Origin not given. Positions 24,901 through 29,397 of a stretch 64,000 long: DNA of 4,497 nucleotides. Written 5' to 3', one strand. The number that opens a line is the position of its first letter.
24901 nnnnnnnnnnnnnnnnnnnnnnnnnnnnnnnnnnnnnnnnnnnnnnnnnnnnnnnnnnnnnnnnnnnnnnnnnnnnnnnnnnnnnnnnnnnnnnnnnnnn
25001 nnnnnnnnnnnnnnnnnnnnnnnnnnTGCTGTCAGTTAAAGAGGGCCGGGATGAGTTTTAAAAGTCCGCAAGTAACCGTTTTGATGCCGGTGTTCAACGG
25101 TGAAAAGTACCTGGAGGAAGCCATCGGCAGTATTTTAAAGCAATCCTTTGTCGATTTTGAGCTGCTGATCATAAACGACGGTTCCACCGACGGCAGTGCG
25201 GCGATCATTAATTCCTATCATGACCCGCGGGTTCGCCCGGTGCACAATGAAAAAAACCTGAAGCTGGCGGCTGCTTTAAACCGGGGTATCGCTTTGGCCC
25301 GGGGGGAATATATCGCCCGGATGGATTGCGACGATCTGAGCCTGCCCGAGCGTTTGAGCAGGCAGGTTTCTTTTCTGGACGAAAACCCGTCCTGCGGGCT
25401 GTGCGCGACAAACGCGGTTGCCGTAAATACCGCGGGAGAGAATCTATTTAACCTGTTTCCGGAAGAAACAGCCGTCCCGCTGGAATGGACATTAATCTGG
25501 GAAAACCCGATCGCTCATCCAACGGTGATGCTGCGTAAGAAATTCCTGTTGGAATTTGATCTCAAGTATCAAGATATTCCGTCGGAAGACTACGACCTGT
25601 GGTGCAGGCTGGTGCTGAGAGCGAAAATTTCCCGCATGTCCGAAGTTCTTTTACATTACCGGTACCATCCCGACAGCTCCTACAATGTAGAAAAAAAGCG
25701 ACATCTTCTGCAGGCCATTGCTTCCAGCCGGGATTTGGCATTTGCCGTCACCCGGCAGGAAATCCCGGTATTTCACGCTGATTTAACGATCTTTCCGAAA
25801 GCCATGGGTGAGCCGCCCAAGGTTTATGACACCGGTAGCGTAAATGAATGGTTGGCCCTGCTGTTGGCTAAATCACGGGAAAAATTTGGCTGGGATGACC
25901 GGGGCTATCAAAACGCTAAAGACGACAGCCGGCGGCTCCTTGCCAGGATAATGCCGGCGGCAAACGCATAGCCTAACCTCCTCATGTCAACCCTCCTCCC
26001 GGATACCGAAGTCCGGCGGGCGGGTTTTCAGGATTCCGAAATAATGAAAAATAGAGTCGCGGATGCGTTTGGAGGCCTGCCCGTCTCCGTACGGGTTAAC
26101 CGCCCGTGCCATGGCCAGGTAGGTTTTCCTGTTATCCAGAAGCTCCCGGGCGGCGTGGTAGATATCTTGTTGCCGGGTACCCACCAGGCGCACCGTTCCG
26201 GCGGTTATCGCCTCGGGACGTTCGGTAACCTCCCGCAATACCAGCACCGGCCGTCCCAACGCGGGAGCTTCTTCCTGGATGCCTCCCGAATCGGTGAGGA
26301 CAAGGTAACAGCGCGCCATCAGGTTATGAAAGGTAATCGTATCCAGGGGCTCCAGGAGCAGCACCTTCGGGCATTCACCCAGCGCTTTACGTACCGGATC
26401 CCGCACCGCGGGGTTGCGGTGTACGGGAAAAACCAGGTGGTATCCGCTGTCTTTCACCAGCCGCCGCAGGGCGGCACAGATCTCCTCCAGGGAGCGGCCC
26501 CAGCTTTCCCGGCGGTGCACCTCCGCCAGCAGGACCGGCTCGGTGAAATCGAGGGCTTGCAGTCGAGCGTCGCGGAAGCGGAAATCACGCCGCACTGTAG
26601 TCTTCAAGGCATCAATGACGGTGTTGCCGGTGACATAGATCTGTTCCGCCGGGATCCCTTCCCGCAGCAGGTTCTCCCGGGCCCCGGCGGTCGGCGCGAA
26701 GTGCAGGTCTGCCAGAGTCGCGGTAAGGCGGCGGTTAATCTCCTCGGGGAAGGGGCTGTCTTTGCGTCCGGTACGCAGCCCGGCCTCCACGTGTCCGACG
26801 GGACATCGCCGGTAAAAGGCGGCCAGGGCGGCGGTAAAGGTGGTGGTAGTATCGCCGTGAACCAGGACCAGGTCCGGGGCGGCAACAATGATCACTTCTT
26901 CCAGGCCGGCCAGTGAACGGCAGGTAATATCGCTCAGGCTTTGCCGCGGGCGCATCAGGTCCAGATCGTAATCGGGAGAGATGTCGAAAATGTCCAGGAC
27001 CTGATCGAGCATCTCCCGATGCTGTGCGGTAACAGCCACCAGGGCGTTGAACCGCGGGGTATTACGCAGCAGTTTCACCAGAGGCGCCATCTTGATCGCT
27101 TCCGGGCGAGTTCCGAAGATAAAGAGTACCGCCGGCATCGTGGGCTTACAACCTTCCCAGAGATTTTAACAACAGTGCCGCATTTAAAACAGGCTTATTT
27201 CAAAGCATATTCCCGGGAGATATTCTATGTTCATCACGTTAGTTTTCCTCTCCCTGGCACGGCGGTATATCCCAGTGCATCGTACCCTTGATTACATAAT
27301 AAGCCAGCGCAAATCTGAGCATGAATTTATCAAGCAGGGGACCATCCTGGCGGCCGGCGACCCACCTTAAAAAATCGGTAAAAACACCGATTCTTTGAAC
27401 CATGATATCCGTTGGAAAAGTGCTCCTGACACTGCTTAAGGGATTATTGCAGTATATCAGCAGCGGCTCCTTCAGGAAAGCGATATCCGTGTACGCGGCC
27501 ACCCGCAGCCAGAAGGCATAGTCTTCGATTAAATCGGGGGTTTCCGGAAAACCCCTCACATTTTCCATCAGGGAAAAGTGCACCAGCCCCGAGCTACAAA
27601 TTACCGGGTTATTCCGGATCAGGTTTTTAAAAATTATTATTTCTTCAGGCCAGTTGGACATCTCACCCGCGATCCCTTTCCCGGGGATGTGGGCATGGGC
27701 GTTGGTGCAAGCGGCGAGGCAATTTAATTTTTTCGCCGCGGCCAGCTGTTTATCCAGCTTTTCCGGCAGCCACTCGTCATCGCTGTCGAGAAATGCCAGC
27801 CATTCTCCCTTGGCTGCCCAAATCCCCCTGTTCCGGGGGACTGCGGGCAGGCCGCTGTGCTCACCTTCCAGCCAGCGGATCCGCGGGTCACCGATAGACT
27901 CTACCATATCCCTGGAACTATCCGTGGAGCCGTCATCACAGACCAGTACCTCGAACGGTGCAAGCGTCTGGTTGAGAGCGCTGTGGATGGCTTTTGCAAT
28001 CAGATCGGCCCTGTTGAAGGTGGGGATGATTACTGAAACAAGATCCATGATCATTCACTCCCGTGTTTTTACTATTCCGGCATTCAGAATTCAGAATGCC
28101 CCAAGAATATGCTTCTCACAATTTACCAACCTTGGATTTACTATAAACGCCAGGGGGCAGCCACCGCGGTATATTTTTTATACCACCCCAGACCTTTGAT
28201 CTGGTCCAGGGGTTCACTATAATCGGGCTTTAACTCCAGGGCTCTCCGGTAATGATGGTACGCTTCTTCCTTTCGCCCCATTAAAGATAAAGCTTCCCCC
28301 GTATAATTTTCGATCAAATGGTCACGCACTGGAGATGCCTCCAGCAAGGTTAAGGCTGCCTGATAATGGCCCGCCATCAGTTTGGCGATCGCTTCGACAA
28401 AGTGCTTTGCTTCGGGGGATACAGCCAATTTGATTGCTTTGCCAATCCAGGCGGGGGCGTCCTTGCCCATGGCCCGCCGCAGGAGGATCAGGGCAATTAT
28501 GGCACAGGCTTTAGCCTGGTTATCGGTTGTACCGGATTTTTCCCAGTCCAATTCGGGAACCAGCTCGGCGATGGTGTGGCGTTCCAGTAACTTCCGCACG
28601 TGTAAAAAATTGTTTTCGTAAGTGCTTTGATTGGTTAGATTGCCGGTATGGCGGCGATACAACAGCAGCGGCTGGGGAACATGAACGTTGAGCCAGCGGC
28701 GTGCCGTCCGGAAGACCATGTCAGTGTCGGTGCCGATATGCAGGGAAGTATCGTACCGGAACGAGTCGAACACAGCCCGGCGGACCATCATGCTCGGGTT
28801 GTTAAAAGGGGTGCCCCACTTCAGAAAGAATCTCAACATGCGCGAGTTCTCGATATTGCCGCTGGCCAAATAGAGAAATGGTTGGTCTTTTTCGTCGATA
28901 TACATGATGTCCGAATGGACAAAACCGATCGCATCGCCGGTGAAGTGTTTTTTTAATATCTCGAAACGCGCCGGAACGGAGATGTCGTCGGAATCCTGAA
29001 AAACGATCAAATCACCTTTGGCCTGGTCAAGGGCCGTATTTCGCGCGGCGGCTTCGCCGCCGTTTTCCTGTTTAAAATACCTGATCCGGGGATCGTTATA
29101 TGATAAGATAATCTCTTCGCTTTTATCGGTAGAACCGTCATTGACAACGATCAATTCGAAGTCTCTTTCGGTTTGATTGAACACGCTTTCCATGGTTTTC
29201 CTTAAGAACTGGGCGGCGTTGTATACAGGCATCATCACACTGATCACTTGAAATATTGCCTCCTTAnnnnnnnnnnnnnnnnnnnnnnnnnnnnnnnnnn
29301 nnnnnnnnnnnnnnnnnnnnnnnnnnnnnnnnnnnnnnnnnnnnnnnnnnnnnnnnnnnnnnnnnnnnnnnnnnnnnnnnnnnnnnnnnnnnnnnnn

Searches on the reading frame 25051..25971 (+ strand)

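Call 48: search_protein_families(library=pfam, proteins=[window:25051-25971:+], max_evalue=0.00001)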
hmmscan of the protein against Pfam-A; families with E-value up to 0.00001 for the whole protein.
window:25051-25971:+ (306 aa): 3 families
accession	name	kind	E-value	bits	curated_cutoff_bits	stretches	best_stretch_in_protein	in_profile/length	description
PF00535.33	Glycos_transf_2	-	2e-33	116.2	23.3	1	9-120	1-114/168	Glycosyl transferase family 2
PF10111.15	Glyco_tranf_2_2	-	1.5e-14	54.6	27.3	1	9-225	1-237/276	Glycosyltransferase like family 2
PF13641.12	Glyco_tranf_2_3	-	1.8e-09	38.4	27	1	6-191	1-198/230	Glycosyltransferase like family 2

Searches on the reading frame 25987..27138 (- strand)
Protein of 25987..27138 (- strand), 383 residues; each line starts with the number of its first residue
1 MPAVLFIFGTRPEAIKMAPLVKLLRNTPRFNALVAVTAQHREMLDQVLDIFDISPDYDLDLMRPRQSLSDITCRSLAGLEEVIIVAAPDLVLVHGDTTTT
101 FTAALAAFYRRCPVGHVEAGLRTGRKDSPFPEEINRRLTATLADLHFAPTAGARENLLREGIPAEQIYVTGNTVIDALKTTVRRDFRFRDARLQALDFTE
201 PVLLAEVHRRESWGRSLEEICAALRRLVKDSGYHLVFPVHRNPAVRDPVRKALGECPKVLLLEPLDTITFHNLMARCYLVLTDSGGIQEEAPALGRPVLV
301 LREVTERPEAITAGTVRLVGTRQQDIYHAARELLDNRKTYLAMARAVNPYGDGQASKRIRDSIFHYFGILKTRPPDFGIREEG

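Call 8: search_protein_families(library=pfam, proteins=[window:25987-27138:-], max_evalue=0.00001)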
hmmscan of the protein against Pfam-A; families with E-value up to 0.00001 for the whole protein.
window:25987-27138:- (383 aa): 2 families
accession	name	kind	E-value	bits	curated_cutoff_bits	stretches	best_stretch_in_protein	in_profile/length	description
PF02350.25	Epimerase_2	-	1.4e-114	383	30.6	1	24-363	3-346/347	UDP-N-acetylglucosamine 2-epimerase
PF13579.12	Glyco_trans_4_4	-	8.1e-07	30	29.7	1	73-172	57-157/158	Glycosyl transferase 4-like domain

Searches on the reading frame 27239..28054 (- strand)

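Call 8: search_protein_families(library=pfam, proteins=[window:27239-28054:-], max_evalue=0.00001)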
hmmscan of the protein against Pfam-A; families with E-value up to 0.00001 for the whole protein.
window:27239-28054:- (271 aa): 3 families
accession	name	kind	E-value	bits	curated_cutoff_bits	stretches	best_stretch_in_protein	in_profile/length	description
PF00535.33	Glycos_transf_2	-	1.6e-31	110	23.3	1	7-146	1-142/168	Glycosyl transferase family 2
PF13641.12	Glyco_tranf_2_3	-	4.1e-12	47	27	1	6-216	3-216/230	Glycosyltransferase like family 2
PF10111.15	Glyco_tranf_2_2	-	1.5e-09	38.2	27.3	1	7-111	1-110/276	Glycosyltransferase like family 2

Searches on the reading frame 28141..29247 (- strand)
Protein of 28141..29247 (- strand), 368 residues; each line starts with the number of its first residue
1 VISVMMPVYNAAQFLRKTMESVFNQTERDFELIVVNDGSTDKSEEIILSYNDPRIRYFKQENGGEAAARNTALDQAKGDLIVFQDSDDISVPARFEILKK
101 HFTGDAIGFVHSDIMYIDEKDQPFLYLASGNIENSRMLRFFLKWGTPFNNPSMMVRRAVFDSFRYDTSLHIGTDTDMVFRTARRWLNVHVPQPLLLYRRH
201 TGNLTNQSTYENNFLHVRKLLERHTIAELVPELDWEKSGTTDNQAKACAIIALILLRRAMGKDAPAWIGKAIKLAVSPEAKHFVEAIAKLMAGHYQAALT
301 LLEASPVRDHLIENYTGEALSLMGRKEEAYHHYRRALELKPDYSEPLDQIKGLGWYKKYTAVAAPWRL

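Call 8: search_protein_families(library=pfam, proteins=[window:28141-29247:-], max_evalue=0.00001)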
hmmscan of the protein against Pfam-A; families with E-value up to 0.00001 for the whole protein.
window:28141-29247:- (368 aa): 5 families
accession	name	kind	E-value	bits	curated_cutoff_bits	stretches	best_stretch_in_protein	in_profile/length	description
PF00535.33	Glycos_transf_2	-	3.3e-34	118.7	23.3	1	3-160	1-164/168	Glycosyl transferase family 2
PF10111.15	Glyco_tranf_2_2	-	1.1e-15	58.3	27.3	1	3-214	1-232/276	Glycosyltransferase like family 2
PF13641.12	Glyco_tranf_2_3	-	5.9e-11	43.3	27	1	2-190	3-203/230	Glycosyltransferase like family 2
PF00515.34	TPR_1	-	8.6e-06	25.8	27.8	0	317-343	8-34/34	Tetratricopeptide repeat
PF07719.23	TPR_2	-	8.7e-06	25.9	27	0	315-343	6-34/34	Tetratricopeptide repeat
